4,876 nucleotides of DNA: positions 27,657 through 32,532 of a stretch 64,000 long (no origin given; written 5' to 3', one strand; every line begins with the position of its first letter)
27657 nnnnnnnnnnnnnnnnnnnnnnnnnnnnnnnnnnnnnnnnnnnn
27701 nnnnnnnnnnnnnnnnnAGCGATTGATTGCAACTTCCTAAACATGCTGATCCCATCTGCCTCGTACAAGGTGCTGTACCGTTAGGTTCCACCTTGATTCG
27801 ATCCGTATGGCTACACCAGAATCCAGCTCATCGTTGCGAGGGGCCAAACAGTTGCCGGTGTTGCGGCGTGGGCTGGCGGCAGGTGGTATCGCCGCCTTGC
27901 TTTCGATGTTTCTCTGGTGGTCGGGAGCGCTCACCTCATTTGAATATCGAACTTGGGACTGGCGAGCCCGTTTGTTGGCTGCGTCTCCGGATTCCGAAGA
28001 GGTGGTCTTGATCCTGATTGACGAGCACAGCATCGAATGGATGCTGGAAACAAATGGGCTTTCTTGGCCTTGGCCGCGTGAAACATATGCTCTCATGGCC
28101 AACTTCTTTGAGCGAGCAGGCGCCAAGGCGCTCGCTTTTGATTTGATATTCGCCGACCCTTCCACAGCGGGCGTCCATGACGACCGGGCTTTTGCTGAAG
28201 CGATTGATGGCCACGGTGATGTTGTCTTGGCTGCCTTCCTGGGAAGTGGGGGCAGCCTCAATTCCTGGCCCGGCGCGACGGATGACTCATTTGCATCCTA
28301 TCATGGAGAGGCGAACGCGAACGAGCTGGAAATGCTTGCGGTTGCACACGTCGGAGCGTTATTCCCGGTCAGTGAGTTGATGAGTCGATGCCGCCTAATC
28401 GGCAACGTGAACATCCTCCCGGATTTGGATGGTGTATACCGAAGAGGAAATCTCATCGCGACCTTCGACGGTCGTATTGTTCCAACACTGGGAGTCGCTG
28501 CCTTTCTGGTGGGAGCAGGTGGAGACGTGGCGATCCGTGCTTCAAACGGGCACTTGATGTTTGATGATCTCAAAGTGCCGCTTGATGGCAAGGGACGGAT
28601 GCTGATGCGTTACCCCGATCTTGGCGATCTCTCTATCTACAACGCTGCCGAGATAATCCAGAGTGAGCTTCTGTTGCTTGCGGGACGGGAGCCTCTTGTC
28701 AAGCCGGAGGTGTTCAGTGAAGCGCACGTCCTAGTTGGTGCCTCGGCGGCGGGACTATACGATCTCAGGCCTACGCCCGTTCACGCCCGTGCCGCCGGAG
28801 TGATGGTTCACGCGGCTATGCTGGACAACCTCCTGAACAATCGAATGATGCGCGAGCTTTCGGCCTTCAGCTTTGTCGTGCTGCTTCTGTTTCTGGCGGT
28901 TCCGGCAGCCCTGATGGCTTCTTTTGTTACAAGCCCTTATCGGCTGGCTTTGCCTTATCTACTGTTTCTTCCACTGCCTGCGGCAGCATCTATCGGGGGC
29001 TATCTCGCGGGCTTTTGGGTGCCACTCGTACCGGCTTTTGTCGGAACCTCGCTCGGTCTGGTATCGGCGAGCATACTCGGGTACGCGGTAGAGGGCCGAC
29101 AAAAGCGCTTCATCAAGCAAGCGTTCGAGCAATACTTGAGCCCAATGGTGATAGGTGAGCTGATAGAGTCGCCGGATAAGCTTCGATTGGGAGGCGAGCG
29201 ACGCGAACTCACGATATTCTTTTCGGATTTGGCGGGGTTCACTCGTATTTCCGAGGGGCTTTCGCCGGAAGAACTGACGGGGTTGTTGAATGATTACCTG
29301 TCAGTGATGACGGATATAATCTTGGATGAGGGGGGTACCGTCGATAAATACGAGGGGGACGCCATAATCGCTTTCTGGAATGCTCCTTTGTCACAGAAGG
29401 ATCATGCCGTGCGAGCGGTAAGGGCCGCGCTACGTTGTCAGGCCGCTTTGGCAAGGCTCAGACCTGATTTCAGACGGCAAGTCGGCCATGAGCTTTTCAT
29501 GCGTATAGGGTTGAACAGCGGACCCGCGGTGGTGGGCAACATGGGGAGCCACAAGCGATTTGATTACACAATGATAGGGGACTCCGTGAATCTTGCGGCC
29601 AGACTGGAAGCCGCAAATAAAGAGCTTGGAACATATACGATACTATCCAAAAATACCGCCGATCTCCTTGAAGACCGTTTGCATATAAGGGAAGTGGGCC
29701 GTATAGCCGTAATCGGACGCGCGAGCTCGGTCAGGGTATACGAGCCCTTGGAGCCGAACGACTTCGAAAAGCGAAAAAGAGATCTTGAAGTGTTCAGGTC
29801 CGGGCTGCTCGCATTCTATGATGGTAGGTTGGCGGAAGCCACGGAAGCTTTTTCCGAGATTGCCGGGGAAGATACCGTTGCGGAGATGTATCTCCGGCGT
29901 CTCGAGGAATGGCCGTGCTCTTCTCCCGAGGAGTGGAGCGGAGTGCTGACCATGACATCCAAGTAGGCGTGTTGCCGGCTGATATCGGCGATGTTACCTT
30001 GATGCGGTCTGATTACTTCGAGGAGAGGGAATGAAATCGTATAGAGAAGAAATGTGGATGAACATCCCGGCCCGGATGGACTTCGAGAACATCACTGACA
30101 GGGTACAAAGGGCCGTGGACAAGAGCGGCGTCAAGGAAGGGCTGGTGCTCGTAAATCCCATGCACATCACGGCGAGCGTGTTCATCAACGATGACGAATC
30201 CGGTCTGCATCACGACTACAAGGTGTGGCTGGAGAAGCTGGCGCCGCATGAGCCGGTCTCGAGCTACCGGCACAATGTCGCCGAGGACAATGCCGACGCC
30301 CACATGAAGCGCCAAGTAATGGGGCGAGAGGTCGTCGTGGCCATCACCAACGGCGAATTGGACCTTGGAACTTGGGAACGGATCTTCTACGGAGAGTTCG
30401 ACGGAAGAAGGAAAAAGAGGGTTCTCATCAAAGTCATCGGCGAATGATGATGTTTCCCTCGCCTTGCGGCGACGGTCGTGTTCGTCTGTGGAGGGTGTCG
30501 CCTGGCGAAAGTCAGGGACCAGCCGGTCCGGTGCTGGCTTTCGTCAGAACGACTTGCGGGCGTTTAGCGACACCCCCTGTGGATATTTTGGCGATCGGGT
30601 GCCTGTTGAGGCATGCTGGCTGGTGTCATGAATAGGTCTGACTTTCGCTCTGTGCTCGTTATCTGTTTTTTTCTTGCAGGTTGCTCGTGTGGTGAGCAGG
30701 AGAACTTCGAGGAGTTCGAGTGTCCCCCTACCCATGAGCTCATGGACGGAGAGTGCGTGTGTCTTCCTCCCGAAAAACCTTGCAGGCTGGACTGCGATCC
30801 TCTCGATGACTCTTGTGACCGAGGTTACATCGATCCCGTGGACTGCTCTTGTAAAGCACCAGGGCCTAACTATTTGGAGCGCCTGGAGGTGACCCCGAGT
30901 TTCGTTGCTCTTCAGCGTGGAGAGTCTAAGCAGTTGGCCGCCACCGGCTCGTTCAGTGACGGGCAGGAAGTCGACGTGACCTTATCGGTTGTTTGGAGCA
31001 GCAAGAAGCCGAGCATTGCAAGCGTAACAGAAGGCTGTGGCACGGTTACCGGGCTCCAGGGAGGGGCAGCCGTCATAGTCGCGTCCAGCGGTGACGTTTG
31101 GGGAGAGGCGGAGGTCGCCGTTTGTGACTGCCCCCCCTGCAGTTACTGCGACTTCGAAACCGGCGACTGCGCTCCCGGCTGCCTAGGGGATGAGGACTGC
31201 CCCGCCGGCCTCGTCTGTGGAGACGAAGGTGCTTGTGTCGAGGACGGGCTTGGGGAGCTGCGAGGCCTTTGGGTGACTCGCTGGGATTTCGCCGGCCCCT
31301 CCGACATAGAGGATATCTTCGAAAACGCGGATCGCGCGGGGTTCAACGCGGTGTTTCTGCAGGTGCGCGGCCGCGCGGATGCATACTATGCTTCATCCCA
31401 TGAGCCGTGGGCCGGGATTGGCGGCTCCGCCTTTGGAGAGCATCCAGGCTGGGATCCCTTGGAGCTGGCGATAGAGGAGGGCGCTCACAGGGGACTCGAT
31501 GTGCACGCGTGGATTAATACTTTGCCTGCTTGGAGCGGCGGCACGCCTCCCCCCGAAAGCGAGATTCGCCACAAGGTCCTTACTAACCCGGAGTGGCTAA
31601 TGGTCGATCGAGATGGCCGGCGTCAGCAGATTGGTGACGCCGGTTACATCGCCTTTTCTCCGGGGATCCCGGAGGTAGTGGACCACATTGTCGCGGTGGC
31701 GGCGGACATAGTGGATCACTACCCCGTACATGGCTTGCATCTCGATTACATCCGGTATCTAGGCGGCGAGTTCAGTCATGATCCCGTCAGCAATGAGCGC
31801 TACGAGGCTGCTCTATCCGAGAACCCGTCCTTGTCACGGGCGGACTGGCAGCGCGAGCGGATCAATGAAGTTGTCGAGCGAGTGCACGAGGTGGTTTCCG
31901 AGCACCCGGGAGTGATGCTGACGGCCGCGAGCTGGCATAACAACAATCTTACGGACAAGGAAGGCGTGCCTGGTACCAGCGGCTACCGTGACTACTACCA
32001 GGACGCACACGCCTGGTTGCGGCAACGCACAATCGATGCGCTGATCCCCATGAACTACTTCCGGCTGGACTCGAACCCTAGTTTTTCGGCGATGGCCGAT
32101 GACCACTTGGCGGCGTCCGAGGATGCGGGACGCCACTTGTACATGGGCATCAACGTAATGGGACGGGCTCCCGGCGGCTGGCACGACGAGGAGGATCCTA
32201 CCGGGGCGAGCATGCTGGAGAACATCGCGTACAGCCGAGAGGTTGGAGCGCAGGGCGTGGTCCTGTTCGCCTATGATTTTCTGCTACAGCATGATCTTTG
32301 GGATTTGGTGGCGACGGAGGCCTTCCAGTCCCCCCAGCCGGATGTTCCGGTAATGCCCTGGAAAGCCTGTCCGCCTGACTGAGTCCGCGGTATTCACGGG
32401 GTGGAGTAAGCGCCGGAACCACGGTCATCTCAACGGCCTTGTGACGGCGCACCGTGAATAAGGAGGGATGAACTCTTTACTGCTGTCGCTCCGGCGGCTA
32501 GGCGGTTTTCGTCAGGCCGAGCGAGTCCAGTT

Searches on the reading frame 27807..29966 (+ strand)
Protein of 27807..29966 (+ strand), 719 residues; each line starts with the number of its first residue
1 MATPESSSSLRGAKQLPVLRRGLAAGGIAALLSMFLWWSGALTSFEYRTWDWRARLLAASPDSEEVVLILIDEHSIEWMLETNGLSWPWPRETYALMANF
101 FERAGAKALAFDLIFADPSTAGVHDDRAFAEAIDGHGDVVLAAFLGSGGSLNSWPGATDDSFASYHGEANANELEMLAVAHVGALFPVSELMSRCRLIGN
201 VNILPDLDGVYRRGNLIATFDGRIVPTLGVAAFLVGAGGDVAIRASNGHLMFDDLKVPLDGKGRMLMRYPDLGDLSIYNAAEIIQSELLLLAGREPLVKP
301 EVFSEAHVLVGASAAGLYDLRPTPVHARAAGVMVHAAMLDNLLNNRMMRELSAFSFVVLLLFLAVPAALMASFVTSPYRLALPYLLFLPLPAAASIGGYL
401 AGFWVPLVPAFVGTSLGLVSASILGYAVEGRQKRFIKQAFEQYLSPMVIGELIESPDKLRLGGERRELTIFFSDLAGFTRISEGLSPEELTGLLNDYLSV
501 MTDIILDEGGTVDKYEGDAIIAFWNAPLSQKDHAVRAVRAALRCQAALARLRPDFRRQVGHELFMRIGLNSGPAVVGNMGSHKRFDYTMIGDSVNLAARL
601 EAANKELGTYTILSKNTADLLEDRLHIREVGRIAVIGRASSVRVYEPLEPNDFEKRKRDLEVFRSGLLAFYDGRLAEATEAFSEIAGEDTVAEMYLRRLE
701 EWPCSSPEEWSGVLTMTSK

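Call 21: search_protein_families(library=pfam, proteins=[window:27807-29966:+], max_evalue=0.001)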
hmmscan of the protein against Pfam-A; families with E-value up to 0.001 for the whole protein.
window:27807-29966:+ (719 aa): 2 families
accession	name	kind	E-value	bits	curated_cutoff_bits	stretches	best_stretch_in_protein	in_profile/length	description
PF05226.16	CHASE2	-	5.3e-49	167.5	26.3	1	30-362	3-249/257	CHASE2 domain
PF00211.25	Guanylate_cyc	-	8.8e-20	71.5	21.9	1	467-639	8-174/183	Adenylate and Guanylate cyclase catalytic domain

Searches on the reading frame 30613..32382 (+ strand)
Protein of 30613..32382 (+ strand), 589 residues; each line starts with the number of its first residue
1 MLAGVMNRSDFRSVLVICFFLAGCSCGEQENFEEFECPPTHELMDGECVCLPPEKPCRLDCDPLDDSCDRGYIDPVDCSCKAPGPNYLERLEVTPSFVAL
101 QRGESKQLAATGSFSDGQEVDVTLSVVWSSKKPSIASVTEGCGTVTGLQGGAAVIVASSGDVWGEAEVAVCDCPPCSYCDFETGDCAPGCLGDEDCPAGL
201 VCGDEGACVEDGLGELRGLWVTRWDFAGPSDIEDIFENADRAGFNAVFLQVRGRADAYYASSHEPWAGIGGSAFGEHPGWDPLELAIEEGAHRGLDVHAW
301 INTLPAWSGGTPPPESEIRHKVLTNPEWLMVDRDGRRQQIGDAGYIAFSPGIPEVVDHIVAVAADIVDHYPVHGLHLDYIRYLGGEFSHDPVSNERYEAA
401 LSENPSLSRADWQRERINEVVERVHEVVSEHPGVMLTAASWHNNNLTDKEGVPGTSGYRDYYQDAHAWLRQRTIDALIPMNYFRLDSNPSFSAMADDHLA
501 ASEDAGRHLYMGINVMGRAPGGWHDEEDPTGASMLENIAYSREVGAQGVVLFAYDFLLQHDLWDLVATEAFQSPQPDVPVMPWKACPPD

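Call 21: search_protein_families(library=pfam, proteins=[window:30613-32382:+], max_evalue=0.001)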
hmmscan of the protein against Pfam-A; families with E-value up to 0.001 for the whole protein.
window:30613-32382:+ (589 aa): 2 families
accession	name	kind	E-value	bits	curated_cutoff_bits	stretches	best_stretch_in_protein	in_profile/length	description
PF02638.21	GHL10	-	8.5e-35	120.8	27.9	1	215-486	1-266/311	Glycosyl hydrolase-like 10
PF02368.24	Big_2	-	9.1e-09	35.6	22.8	1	92-168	6-77/79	Bacterial Ig-like domain (group 2)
